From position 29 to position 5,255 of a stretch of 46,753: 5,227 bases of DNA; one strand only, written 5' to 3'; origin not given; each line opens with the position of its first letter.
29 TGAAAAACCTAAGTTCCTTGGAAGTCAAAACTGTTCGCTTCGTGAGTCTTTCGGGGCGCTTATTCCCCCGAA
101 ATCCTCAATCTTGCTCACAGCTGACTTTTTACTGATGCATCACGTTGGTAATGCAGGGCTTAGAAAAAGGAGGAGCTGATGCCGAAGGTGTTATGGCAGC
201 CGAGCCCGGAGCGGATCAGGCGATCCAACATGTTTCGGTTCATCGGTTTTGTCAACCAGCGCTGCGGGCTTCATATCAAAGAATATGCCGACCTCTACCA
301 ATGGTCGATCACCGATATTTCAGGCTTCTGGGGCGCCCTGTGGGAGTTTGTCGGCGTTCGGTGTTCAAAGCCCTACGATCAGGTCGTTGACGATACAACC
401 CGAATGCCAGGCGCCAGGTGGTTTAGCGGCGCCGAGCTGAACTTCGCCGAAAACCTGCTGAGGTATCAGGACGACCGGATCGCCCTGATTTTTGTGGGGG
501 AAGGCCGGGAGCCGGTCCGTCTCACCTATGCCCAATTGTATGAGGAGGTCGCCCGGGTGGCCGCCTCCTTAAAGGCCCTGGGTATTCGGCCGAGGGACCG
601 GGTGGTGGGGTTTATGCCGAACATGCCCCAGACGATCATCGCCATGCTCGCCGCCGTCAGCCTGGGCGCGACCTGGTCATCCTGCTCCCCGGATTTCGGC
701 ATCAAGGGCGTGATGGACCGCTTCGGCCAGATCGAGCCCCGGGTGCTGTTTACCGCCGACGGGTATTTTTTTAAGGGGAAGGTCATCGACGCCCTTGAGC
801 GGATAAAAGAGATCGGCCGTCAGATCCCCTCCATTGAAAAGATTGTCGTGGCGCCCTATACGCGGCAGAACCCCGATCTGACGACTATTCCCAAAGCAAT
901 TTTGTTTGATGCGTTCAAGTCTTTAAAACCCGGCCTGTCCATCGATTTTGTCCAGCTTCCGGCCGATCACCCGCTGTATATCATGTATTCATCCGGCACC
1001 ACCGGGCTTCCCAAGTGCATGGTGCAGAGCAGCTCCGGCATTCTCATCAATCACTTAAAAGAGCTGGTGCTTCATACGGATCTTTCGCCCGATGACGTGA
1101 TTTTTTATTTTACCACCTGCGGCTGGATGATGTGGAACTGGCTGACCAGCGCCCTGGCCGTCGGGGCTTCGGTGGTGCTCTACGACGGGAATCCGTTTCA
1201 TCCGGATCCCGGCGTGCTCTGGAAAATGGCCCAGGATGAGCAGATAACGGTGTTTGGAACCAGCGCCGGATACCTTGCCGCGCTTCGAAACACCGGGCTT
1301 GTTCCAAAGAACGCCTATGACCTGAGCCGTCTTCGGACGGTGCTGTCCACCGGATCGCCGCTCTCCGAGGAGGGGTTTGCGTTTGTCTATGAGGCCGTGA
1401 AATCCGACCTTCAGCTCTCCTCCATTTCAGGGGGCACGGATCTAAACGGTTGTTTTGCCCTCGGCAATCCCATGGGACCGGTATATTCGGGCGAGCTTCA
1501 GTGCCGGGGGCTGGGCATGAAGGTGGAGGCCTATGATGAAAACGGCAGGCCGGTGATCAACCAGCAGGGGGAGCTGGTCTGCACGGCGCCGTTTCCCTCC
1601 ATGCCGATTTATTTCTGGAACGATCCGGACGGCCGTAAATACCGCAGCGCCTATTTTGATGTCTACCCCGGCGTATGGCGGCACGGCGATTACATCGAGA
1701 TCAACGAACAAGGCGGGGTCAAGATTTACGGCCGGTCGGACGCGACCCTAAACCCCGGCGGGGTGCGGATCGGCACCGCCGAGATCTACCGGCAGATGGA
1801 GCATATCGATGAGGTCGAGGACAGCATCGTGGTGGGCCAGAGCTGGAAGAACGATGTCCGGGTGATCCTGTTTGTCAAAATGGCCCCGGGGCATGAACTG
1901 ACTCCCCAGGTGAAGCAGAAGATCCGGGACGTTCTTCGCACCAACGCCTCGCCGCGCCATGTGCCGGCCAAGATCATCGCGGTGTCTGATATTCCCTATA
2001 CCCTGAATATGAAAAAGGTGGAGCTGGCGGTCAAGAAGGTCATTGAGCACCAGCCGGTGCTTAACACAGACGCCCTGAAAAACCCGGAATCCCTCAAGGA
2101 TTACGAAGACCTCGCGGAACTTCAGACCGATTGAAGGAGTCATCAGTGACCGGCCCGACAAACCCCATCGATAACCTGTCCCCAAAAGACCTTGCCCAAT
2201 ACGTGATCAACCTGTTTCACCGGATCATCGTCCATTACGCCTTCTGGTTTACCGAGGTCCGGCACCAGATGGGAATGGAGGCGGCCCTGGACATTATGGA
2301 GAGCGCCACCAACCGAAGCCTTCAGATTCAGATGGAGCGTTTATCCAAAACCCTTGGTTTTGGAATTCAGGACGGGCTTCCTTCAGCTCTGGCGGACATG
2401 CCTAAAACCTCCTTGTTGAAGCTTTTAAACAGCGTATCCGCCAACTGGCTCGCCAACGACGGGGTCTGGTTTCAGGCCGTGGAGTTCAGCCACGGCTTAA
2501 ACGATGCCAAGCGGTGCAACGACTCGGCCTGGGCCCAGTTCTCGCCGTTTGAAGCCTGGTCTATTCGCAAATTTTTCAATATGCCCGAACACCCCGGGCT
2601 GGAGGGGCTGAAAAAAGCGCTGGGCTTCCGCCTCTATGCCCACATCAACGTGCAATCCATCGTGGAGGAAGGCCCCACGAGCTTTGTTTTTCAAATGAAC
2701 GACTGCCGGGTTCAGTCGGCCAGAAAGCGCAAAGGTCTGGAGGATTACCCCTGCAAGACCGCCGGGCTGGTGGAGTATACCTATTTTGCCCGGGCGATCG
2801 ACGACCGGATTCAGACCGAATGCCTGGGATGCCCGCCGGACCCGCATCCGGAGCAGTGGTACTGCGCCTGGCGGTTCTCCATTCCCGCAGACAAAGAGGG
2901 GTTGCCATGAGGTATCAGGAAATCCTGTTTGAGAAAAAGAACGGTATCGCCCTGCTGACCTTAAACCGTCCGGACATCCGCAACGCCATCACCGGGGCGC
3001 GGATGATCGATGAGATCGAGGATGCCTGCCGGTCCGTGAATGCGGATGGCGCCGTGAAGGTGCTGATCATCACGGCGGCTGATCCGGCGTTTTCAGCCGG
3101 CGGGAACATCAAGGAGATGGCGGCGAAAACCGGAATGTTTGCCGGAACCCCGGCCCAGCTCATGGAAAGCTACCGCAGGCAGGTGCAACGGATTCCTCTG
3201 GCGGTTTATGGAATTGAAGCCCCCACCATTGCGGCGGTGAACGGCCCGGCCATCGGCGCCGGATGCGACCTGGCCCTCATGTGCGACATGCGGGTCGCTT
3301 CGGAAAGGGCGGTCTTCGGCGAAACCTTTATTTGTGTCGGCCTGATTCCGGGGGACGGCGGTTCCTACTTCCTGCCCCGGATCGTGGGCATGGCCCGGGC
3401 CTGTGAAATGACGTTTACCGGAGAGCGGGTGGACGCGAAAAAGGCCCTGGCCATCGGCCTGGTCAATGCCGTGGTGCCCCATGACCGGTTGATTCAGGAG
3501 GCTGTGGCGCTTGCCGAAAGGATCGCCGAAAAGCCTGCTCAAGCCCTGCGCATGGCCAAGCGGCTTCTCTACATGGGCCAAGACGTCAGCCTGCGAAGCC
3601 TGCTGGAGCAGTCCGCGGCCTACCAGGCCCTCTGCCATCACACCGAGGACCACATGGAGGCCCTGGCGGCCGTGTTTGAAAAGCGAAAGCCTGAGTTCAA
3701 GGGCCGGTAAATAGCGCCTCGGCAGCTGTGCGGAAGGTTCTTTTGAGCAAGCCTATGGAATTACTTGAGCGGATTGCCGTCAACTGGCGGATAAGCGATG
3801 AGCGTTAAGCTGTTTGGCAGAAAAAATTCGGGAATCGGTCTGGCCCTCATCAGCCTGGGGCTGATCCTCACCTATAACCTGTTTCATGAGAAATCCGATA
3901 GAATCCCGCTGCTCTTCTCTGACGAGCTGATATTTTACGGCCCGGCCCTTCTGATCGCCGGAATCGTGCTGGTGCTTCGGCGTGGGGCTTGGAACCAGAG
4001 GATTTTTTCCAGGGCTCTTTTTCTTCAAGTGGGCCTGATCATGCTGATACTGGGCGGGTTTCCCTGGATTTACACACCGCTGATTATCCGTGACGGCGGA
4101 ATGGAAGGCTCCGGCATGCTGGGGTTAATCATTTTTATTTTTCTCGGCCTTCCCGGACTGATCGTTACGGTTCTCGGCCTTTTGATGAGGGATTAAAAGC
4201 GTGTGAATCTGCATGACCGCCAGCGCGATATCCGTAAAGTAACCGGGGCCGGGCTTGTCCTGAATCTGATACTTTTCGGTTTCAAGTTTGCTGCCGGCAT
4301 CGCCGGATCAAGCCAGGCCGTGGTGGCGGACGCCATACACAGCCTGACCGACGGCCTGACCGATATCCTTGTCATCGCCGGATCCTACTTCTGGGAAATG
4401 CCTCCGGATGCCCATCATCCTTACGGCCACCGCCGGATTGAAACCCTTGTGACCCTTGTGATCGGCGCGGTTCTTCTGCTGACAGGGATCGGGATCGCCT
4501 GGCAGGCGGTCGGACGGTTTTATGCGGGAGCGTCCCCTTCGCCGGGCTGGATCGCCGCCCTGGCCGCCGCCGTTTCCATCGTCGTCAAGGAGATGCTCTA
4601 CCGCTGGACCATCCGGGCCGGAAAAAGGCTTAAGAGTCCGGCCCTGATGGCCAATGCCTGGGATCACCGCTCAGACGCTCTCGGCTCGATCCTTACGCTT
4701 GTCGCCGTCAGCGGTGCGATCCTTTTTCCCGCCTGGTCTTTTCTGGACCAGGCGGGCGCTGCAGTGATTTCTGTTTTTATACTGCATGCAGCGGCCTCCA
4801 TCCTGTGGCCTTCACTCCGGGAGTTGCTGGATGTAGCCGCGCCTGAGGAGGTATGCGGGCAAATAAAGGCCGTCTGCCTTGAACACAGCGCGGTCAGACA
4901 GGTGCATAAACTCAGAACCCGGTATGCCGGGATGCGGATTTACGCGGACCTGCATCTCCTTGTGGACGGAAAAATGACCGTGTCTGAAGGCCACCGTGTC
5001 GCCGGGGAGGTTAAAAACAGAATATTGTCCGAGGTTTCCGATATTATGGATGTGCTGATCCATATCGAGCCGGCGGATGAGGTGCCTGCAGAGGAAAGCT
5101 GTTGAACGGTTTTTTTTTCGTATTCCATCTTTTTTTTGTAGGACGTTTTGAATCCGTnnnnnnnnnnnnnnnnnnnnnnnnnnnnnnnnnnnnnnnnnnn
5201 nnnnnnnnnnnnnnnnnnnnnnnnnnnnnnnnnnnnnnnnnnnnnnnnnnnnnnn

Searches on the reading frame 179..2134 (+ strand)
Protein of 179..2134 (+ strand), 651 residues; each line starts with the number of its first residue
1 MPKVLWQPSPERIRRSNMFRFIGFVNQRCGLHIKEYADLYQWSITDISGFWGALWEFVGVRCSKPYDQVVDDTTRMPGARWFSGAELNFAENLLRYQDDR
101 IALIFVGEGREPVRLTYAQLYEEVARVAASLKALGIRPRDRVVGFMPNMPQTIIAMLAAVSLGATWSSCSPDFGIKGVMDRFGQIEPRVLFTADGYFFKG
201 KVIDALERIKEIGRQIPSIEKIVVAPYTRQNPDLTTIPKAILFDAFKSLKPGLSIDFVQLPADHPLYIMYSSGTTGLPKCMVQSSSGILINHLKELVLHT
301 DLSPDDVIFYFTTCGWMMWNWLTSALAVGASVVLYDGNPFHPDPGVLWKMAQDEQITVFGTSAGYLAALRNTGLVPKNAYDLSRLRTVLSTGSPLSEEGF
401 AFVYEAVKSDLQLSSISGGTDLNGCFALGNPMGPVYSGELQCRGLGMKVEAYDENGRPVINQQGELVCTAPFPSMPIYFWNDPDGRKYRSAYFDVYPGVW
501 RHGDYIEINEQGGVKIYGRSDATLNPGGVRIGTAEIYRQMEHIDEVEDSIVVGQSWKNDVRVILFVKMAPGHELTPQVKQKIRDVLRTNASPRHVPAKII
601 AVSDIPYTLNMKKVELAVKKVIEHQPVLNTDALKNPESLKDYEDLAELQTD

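Call 6: search_protein_families(library=pfam, proteins=[window:179-2134:+])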
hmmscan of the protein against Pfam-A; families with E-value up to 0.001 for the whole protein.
window:179-2134:+ (651 aa): 2 families
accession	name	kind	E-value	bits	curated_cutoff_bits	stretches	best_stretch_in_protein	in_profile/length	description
PF00501.34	AMP-binding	-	2.8e-52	178.3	29.9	1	93-471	5-377/384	AMP-binding enzyme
PF16177.11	ACAS_N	-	1.8e-15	56.9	27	1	36-92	1-54/55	Acetyl-coenzyme A synthetase N-terminus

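Call 55: search_protein_families(library=ncbifam, proteins=[window:179-2134:+], max_evalue=1e-10)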
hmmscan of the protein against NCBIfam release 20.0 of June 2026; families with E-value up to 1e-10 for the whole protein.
window:179-2134:+ (651 aa): 49 families (the best 25 are shown)
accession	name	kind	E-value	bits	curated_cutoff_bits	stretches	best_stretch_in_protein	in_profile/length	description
NF002937.0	PRK03584.1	subfamily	6.3e-287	953.1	639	1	2-649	4-655/657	acetoacetate--CoA ligase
TIGR01217.1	ac_ac_CoA_syn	equivalog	3.9e-277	920.7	520.9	1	2-649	3-651/652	acetoacetate--CoA ligase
NF001208.0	PRK00174.1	subfamily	2.6e-83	280.4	657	1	23-641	16-640/649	acetate--CoA ligase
TIGR02188.1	Ac_CoA_lig_AcsA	equivalog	3.8e-83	279.8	724.95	1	32-640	3-624/629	acetate--CoA ligase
NF007815.0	PRK10524.1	equivalog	6.8e-61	206.6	955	1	34-641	2-622/629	propionate--CoA ligase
TIGR02316.1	propion_prpE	equivalog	9.4e-58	196.3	827.4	1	35-641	2-621/628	propionate--CoA ligase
NF003313.0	PRK04319.1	equivalog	3.3e-41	141.2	729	1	97-610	58-549/574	acetate--CoA ligase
NF004837.0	PRK06187.1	subfamily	8.3e-35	120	476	1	95-608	19-508/531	long-chain-fatty-acid--CoA ligase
NF047394.1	AcylCoAsynMbcS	equivalog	6.6e-30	104.2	850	1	86-616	11-516/525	acyl-CoA synthetase MbcS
TIGR01733.1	AA-adenyl-dom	subfamily_domain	1.4e-29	103.1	317.4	1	116-551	1-409/409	amino acid adenylation domain-containing protein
NF009233.0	PRK12583.1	subfamily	9e-29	100.3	832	1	110-612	41-540/558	fatty acid CoA ligase family protein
NF005863.0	PRK07798.1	subfamily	1e-25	90.3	543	1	323-608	239-517/540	acyl-CoA synthetase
TIGR02262.1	benz_CoA_lig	subfamily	2e-25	89.5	375.25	1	112-610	28-497/508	benzoate-CoA ligase family protein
NF004814.0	PRK06164.1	equivalog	2.6e-25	89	677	1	95-609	21-514/540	acyl-CoA synthetase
NF004758.0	PRK06087.1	equivalog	9.1e-25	87.1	736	1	113-614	49-527/548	medium-chain fatty-acid--CoA ligase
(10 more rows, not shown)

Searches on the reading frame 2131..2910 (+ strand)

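Call 6: search_protein_families(library=pfam, proteins=[window:2131-2910:+])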
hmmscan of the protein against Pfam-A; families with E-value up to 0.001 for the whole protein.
window:2131-2910:+ (259 aa): 1 family
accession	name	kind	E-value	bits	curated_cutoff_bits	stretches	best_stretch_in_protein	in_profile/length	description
PF19620.4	DUF6125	-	2.4e-71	239.5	27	2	90-250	3-163/164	Family of unknown function (DUF6125)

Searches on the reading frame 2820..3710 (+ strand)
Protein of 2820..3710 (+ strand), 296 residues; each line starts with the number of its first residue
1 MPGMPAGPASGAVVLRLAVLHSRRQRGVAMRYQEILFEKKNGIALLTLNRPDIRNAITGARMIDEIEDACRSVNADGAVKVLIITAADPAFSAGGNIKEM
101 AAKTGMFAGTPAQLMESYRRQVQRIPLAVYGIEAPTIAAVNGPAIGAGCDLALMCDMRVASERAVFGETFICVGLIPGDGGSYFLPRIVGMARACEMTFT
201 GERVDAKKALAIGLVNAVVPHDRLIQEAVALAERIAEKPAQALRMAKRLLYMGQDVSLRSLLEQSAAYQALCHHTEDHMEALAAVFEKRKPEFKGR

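Call 6: search_protein_families(library=pfam, proteins=[window:2820-3710:+])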
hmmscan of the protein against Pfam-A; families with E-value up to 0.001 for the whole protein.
window:2820-3710:+ (296 aa): 2 families
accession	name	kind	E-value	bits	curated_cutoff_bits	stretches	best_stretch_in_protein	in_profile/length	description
PF00378.25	ECH_1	-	4.2e-60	203.6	27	1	38-295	1-250/251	Enoyl-CoA hydratase/isomerase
PF16113.10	ECH_2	-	3.1e-29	103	27.2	1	44-283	2-239/335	Enoyl-CoA hydratase/isomerase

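Call 55: search_protein_families(library=ncbifam, proteins=[window:2820-3710:+], max_evalue=1e-10)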
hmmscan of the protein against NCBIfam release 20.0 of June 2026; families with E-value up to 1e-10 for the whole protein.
window:2820-3710:+ (296 aa): 70 families (the best 25 are shown)
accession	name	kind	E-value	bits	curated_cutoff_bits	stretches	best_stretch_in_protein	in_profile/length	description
NF006699.0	PRK09245.1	subfamily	4.7e-117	390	354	1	34-296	4-266/266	crotonase/enoyl-CoA hydratase family protein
NF004840.0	PRK06190.1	equivalog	7.4e-60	202.7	253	1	33-279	4-244/260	enoyl-CoA hydratase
NF004475.0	PRK05809.1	subfamily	3.4e-58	197.2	394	1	30-296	1-260/260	short-chain-enoyl-CoA hydratase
NF051848.1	EnCoAHydtEchA19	equivalog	3.8e-58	197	400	1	35-296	2-258/258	enoyl-CoA hydratase EchA19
NF007239.0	PRK09674.1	equivalog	4.1e-57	193.6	371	1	32-296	3-257/257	2,3-dehydroadipyl-CoA hydratase PaaF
NF006107.0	PRK08258.1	equivalog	1.6e-55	188.3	330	1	28-296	12-277/277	enoyl-CoA hydratase family protein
NF004517.0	PRK05862.1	equivalog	3.8e-55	187.2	396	1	30-295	1-256/257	enoyl-CoA hydratase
NF006007.0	PRK08138.1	subfamily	4.3e-55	186.9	355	1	38-296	13-261/261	enoyl-CoA hydratase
NF004635.0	PRK05981.1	equivalog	6.7e-55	186.5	351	1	30-296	1-266/266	enoyl-CoA hydratase/isomerase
NF006109.0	PRK08260.1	subfamily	6.9e-54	183.1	320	1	30-295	1-277/296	enoyl-CoA hydratase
TIGR02280.1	PaaB1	equivalog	3.3e-52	177.5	345.15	1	35-296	1-256/256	2-(1,2-epoxy-1,2-dihydrophenyl)acetyl-CoA isomerase PaaG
NF005802.0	PRK07657.1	equivalog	4e-52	177.3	363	1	36-295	6-259/260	enoyl-CoA hydratase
NF004525.0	PRK05870.1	equivalog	6.5e-52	177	285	1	32-284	2-245/249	enoyl-CoA hydratase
NF005803.0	PRK07658.1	equivalog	2.3e-50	171.4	313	1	35-296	4-257/257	enoyl-CoA hydratase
NF004634.0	PRK05980.1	equivalog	8.9e-50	169.5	375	1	34-295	4-262/263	crotonase/enoyl-CoA hydratase family protein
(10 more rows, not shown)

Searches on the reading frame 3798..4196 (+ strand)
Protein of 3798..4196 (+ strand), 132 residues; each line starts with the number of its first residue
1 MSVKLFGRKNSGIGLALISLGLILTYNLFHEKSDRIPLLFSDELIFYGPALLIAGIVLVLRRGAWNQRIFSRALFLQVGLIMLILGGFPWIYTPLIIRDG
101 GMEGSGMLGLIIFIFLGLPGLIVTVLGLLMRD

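Call 6: search_protein_families(library=pfam, proteins=[window:3798-4196:+])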
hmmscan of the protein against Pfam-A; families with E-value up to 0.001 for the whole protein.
window:3798-4196:+ (132 aa): 0 families

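Call 8: search_protein_families(library=pfam, proteins=[window:3798-4196:+], max_evalue=0.01)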
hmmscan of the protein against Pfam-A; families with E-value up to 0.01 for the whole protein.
window:3798-4196:+ (132 aa): 1 family
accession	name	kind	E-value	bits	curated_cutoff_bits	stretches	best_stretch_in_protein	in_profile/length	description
PF06168.16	DUF981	-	0.0026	18.2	29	1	35-126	68-147/186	Protein of unknown function (DUF981)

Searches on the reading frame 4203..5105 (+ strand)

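Call 6: search_protein_families(library=pfam, proteins=[window:4203-5105:+])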
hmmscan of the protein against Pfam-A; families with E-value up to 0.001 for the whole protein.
window:4203-5105:+ (300 aa): 2 families
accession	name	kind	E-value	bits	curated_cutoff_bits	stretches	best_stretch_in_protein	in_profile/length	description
PF01545.26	Cation_efflux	-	1.8e-45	155.6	26.6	1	17-209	4-198/198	Cation efflux family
PF16916.11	ZT_dimer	-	7.5e-24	84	26.7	1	214-290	2-77/78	Dimerisation domain of Zinc Transporter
